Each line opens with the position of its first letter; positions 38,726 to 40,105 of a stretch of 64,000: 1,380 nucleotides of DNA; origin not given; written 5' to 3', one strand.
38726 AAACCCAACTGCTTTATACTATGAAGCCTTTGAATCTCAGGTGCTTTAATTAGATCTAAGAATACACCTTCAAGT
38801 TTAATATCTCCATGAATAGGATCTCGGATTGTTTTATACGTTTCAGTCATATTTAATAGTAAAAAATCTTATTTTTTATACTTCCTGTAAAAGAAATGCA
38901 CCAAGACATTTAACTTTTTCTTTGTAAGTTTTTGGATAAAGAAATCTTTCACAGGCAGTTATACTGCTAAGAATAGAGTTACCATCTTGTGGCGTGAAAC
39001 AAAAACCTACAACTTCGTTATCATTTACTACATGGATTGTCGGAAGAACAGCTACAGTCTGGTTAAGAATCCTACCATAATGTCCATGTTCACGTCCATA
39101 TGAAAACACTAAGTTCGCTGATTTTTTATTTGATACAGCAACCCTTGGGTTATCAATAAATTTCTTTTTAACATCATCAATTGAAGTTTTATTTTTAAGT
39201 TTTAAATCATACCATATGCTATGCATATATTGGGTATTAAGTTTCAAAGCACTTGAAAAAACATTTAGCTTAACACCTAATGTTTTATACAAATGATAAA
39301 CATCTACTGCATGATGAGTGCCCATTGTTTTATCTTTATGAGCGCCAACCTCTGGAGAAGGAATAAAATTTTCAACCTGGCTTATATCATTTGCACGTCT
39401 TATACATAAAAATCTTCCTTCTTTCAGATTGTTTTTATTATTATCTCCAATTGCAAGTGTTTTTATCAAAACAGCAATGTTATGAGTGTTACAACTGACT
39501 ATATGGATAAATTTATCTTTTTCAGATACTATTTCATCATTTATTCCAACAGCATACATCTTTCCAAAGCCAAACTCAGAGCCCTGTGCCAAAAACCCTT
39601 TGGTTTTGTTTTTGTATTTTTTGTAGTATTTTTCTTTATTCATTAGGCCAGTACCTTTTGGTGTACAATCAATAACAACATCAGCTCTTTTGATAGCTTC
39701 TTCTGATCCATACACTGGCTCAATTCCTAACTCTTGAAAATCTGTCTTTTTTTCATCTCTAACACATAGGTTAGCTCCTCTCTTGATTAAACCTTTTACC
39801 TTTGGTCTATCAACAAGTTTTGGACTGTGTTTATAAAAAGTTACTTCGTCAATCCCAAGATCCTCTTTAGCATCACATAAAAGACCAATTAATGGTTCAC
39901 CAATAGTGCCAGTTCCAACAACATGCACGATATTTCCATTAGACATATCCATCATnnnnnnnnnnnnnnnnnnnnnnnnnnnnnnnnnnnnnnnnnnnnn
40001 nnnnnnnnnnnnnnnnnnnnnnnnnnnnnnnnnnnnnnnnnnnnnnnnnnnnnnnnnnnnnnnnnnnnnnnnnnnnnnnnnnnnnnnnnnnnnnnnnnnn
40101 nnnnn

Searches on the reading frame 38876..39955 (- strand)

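Call 34: search_protein_families(library=pfam, proteins=[window:38876-39955:-])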
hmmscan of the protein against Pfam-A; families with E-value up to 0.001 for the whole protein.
window:38876-39955:- (359 aa): 0 families

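Call 71: search_protein_families(library=ncbifam, max_evalue=0.00001, proteins=[window:38876-39955:-])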
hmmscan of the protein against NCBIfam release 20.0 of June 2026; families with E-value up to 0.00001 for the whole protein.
window:38876-39955:- (359 aa): 2 families
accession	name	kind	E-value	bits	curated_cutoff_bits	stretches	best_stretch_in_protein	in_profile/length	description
NF003251.0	PRK04207.1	equivalog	2.5e-30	105.7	185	1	10-333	5-312/343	type II glyceraldehyde-3-phosphate dehydrogenase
TIGR01546.1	GAPDH-II_archae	equivalog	2.4e-23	82.9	232.9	1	11-279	2-251/333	phosphorylating glyceraldehyde-3-phosphate dehydrogenase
